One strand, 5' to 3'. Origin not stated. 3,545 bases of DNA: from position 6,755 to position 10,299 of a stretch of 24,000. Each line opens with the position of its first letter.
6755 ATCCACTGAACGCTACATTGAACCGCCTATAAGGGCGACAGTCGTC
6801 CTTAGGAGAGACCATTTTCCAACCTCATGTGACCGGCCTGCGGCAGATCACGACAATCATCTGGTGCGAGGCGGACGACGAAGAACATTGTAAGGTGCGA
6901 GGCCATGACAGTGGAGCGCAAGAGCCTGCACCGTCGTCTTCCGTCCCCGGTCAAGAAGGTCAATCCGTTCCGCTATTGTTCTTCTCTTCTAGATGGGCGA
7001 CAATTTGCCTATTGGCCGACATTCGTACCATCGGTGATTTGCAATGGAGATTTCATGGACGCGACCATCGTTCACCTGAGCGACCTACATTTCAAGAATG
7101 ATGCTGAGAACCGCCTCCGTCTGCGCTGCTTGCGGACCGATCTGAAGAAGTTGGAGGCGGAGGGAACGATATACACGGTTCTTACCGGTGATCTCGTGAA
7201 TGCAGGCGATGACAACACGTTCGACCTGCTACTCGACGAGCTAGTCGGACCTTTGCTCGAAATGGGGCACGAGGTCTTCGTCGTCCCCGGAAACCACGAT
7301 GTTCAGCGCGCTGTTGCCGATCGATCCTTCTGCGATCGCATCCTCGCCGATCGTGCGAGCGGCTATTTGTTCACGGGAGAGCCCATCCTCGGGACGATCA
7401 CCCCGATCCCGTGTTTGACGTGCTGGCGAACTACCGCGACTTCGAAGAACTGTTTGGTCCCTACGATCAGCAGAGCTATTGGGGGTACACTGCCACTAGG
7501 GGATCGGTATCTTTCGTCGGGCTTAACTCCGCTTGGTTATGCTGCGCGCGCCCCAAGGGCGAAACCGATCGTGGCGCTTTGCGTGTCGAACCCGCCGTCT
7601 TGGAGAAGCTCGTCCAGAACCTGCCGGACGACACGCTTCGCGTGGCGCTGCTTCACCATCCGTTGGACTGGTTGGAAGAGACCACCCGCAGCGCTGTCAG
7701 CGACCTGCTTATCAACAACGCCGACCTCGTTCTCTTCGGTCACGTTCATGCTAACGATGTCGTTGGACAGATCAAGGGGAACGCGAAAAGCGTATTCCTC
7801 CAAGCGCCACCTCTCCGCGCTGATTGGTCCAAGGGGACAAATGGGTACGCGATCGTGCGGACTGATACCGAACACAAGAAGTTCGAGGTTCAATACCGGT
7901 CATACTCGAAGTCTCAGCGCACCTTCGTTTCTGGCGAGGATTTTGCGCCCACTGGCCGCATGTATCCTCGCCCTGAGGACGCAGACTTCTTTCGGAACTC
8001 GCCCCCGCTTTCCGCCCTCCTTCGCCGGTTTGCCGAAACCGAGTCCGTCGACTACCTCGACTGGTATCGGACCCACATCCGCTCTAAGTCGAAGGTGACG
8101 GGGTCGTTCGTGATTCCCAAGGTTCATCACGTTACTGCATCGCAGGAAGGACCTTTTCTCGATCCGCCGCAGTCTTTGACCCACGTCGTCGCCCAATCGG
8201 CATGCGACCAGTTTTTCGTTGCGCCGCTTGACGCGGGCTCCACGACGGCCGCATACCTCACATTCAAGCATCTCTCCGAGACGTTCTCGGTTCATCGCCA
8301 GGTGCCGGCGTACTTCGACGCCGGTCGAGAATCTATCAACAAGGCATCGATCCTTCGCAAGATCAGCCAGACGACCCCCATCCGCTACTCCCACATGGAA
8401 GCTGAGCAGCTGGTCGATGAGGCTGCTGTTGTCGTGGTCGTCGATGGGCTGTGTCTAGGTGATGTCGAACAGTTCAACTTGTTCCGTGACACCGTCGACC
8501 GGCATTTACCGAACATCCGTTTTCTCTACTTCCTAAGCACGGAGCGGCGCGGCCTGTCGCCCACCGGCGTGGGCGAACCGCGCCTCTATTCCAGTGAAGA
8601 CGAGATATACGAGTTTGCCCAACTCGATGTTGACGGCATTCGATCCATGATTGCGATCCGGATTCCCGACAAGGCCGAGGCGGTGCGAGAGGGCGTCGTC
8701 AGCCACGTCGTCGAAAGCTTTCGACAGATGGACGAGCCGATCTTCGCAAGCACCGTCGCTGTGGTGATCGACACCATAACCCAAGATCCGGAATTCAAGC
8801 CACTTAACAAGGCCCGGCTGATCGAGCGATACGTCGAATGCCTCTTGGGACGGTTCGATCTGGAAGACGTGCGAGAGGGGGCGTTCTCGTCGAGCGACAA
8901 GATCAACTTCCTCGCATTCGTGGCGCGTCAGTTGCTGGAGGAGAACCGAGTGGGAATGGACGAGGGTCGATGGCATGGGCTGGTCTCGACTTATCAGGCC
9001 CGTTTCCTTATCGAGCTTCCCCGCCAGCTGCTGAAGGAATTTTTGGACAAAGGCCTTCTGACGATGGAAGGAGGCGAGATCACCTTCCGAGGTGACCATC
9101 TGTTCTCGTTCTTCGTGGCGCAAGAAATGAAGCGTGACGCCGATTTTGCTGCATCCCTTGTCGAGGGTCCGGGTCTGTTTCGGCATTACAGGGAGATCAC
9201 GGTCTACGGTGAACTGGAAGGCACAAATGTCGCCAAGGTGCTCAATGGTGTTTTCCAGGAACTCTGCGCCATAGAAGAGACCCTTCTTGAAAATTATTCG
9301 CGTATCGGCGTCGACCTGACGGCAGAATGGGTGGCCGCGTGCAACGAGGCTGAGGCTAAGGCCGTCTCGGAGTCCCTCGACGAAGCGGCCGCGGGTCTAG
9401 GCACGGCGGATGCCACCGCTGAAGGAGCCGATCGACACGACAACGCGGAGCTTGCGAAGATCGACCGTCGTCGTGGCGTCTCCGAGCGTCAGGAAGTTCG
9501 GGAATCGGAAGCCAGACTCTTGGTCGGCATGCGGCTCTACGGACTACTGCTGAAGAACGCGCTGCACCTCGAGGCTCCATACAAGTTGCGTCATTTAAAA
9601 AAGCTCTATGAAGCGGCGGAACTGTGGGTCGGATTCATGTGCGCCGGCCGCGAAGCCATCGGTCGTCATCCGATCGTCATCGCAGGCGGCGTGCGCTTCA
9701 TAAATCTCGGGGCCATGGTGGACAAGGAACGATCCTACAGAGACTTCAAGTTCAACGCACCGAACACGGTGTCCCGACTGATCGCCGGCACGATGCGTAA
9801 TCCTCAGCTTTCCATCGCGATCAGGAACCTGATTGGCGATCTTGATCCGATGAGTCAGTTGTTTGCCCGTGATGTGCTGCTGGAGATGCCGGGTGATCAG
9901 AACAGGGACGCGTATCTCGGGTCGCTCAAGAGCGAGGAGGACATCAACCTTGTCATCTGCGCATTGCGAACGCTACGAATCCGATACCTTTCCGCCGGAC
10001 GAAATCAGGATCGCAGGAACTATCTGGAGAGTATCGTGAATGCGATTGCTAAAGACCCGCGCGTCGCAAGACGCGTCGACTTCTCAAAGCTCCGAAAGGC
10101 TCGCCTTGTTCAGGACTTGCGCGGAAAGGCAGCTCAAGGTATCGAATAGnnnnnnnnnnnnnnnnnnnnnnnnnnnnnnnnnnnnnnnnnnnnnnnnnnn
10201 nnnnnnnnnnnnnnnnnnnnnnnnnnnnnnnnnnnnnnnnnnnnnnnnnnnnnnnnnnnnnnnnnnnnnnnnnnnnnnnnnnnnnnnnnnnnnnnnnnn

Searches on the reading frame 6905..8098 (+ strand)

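Call 7: search_protein_families(library=pfam, proteins=[window:6905-8098:+], max_evalue=0.01)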
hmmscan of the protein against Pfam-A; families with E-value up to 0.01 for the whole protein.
window:6905-8098:+ (397 aa): 1 family
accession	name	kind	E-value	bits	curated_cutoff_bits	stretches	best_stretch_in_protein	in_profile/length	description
PF00149.33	Metallophos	-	1.7e-09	38.9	21.5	1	54-138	2-72/191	Calcineurin-like phosphoesterase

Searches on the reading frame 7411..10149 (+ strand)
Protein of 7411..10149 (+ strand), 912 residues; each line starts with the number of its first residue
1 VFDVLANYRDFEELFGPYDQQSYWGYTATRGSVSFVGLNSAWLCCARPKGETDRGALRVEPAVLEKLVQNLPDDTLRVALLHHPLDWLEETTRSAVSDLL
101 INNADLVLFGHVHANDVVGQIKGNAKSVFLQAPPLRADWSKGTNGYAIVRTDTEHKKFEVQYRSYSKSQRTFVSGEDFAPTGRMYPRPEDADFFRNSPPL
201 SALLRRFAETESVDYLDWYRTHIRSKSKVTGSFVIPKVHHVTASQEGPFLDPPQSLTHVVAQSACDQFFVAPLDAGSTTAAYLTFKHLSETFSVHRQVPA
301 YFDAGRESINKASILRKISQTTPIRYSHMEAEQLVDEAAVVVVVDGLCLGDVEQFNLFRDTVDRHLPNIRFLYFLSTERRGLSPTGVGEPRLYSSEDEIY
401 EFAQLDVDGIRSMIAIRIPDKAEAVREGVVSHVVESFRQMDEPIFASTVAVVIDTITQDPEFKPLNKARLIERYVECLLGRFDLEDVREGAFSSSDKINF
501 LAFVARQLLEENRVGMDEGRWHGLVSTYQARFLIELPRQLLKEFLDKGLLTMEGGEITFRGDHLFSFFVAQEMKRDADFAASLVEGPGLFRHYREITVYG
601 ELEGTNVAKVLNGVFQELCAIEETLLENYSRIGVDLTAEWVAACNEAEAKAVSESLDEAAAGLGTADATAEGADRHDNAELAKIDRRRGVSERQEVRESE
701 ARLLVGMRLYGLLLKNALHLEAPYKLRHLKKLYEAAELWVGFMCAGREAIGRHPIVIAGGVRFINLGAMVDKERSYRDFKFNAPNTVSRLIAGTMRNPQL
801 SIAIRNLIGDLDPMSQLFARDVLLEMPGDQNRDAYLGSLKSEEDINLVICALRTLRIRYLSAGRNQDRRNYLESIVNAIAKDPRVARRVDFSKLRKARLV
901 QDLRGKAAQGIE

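Call 7: search_protein_families(library=pfam, proteins=[window:7411-10149:+], max_evalue=0.01)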
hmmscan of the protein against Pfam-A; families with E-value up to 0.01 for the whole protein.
window:7411-10149:+ (912 aa): 1 family
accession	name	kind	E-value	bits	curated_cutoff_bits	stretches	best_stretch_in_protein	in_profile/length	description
PF24406.1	nSTAND_NTPase4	-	0.0021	18.6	27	1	536-569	24-58/58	Novel STAND NTPase 4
